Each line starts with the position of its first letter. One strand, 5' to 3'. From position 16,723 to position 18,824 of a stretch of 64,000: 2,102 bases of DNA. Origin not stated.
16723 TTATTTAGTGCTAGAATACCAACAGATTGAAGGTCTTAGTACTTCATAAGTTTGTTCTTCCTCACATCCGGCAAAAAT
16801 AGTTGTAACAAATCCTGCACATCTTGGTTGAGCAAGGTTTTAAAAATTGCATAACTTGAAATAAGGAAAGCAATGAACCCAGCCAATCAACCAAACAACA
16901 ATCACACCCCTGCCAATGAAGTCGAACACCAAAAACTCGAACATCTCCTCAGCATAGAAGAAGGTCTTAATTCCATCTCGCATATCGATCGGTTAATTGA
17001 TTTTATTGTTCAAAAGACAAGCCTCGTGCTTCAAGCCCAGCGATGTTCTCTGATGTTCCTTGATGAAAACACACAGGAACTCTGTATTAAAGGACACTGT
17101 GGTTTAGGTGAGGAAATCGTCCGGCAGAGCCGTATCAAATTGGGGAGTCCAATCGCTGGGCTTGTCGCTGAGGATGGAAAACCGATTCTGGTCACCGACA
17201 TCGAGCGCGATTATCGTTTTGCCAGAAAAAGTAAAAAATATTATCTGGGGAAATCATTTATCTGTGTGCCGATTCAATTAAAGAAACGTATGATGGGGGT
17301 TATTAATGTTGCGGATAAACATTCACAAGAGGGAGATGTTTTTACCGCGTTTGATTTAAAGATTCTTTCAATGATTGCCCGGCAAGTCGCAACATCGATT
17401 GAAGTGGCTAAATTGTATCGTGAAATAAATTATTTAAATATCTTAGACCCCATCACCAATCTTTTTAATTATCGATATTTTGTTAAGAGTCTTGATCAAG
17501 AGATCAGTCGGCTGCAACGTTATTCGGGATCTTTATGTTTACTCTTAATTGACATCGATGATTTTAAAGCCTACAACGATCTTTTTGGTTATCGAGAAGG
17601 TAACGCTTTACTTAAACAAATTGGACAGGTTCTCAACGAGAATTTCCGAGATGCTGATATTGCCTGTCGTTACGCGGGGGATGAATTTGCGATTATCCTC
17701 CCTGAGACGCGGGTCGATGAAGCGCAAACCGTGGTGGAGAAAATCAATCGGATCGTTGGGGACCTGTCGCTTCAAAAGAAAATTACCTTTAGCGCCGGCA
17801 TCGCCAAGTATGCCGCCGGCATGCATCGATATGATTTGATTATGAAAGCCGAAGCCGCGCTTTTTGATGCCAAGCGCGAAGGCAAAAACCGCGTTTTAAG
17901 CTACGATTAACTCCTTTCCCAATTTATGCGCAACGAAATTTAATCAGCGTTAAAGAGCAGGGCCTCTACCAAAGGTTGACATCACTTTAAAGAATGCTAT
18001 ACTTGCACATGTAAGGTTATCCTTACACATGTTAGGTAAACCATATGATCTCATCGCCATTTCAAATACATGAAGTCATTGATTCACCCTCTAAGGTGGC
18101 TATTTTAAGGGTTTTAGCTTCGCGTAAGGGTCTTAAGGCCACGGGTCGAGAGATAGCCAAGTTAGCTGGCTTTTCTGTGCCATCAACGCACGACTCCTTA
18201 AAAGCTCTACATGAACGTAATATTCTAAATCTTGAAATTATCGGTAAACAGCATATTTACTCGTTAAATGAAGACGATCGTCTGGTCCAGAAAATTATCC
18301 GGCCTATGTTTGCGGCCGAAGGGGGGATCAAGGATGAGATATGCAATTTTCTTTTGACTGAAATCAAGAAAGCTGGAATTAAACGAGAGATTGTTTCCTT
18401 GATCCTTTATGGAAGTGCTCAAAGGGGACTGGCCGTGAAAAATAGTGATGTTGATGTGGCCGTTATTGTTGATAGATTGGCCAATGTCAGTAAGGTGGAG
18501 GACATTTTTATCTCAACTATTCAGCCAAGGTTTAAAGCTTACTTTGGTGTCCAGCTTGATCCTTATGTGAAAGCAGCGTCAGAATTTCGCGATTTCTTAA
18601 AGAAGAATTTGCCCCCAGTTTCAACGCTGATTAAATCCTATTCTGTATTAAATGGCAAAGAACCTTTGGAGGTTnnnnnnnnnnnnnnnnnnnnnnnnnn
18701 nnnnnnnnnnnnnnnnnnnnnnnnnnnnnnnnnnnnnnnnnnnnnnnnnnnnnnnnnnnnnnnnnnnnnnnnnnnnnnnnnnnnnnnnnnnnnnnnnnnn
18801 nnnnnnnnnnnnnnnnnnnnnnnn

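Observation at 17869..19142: wHTH-MNT/HEPN module bracketed by 42-bp perfect direct repeats that duplicate the 3' end of the GGDEF gene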

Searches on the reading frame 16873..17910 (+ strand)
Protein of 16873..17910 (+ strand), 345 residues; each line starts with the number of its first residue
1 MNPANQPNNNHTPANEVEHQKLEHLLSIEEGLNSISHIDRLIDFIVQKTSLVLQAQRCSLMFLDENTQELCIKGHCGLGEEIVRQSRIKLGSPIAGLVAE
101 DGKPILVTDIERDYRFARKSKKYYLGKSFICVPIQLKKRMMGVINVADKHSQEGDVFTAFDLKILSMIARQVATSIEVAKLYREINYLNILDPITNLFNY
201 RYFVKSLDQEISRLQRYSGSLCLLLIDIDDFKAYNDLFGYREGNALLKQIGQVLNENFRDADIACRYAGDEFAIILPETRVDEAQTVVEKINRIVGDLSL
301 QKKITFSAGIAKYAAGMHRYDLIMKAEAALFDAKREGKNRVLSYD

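Call 4: search_protein_families(library=pfam, proteins=[window:16873-17910:+], max_evalue=0.01)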
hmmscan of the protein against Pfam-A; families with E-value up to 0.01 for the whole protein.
window:16873-17910:+ (345 aa): 7 families
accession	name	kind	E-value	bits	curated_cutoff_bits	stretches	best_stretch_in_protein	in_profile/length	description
PF00990.26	GGDEF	-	1.7e-37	129.1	23.8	1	191-340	3-161/161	Diguanylate cyclase, GGDEF domain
PF01590.32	GAF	-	2.5e-15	57.6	22.4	1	38-176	2-133/133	GAF domain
PF13185.12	GAF_2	-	1.6e-14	54.7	28.6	1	38-177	4-136/136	GAF domain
PF13492.12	GAF_3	-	9.5e-11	42.6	27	1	38-177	2-128/129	GAF domain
PF22335.1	Cas10-Cmr2_palm2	-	0.00042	20.9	27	1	256-341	45-132/133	Cas10/Cmr2, second palm domain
PF17853.6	GGDEF_2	-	0.0063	17.2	24.5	0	242-318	33-101/116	GGDEF-like domain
PF24898.2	GGDEF_GdpP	-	0.007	17.1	30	0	226-335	1-110/126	Cyclic-di-AMP phosphodiesterase GdpP-like, GGDEF domain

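Call 10: find_encoding_contigs(protein=window:16873-17907:+, flank=6000, max_places=10)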
Protein window:16873-17907:+ (345 aa): 2 contigs read that carry it; 1 place shown.
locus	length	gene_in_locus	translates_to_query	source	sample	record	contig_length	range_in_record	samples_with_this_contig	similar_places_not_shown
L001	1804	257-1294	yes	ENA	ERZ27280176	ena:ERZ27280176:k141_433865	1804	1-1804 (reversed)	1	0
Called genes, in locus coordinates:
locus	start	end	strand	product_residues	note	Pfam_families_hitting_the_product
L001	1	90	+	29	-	?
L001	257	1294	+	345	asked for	PF01590:GAF, PF13185:GAF_2, PF13492:GAF_3, PF00990:GGDEF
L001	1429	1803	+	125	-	?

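Call 16: find_homologous_proteins(query=window:16873-17907:+, max_evalue=1e-20)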
Query window:16873-17907:+ (345 aa): 312 proteins with E <= 1e-20 among 2913 candidates; the best 120 are listed.
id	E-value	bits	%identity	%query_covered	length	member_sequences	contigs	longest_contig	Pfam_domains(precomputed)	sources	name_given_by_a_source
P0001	7.0e-225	763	100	100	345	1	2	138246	PF13185.13,PF01590.33,PF13492.13,PF00990.27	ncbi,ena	-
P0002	9.0e-165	566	75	95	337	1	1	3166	PF13185.13,PF01590.33,PF13492.13,PF00990.27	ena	-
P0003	5.7e-127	441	59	94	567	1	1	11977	PF13426.14,PF13185.13,PF01590.33,PF08448.17,PF13492.13,PF00989.32,PF00990.27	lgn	-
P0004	9.5e-117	408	56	95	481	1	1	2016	PF08447.19,PF13426.14,PF13185.13,PF01590.33,PF13492.13,PF00989.32,PF00990.27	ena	-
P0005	2.8e-114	400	54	94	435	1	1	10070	PF13185.13,PF22335.2,PF01590.33,PF13492.13,PF00990.27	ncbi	-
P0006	3.1e-113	396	57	93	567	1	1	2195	PF08447.19,PF13426.14,PF13185.13,PF01590.33,PF08448.17,PF13492.13,PF00989.32,PF00990.27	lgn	-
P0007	1.8e-112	394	54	95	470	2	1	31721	PF08447.19,PF13426.14,PF13185.13,PF01590.33,PF08448.17,PF13492.13,PF00989.32,PF00990.27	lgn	-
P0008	2.4e-112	393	54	94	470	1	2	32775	PF08447.19,PF13426.14,PF13188.14,PF13185.13,PF01590.33,PF08448.17,PF13492.13,PF00989.32,PF00990.27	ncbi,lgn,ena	-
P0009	1.2e-111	391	55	95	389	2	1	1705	PF13185.13,PF01590.33,PF13492.13,PF00990.27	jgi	-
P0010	4.7e-111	389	50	94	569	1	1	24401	PF08447.19,PF13426.14,PF13185.13,PF01590.33,PF08448.17,PF13492.13,PF00989.32,PF00990.27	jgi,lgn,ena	-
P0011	5.4e-111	389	52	95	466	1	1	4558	PF13185.13,PF01590.33,PF13492.13,PF00990.27,PF00072.31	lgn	-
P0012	1.3e-110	388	50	94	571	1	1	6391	PF08447.19,PF13426.14,PF13185.13,PF01590.33,PF08448.17,PF13492.13,PF00989.32,PF00990.27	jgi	jgi:diguanylate cyclase (GGDEF)-like protein/PAS domain S-box-containing protein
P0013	2.2e-110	387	54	95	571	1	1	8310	PF08447.19,PF13426.14,PF13185.13,PF01590.33,PF08448.17,PF13492.13,PF00989.32,PF00990.27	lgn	-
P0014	3.7e-110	386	54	95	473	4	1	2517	PF13426.14,PF13188.14,PF13185.13,PF01590.33,PF13492.13,PF00989.32,PF00990.27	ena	-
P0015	4.2e-110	386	54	95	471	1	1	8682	PF13426.14,PF13188.14,PF13185.13,PF01590.33,PF13492.13,PF00989.32,PF00990.27,PF17853.7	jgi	-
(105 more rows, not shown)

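Call 17: find_encoding_contigs(protein=P0002, flank=6000, max_places=6)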
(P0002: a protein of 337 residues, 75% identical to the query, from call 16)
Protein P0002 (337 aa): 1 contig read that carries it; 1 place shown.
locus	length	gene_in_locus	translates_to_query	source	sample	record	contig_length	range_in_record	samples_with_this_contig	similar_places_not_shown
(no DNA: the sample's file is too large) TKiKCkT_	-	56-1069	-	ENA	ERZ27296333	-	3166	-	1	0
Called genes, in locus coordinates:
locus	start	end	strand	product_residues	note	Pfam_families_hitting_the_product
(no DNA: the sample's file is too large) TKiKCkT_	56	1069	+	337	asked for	PF01590:GAF, PF13185:GAF_2, PF13492:GAF_3, PF00990:GGDEF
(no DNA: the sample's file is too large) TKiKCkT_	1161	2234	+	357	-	PF01926:MMR_HSR1, PF02421:FeoB_N, PF06071:YchF-GTPase_C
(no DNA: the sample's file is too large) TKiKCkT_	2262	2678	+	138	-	PF19571:ACT_8 (weak), PF01842:ACT (faint), PF22629:ACT_AHAS_ss (faint)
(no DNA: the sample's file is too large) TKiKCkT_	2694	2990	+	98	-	-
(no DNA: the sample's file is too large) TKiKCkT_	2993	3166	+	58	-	?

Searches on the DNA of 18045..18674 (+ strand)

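Call 83: search_rna_families(sources=[L004, L028, L010, L018, L100, L007], threshold=gathering)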
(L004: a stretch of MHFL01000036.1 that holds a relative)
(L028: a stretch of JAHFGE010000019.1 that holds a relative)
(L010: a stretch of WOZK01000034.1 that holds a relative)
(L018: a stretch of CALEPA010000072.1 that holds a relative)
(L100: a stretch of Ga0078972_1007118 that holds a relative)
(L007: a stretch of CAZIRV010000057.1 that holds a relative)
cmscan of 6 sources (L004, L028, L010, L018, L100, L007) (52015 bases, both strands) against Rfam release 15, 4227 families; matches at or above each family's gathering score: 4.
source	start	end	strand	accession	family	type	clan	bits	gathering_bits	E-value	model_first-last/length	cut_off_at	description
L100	6883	7274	+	RF00023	tmRNA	Gene;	CL00001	166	47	7.7e-66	1-374/374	no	transfer-messenger RNA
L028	3153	3224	+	RF00005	tRNA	Gene; tRNA;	CL00001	57.4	29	7.5e-10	1-71/71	no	tRNA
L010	4695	4766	+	RF00005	tRNA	Gene; tRNA;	CL00001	57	29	9.8e-10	1-71/71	no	tRNA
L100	5135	5217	-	RF00005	tRNA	Gene; tRNA;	CL00001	52.6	29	1.6e-08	1-71/71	no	tRNA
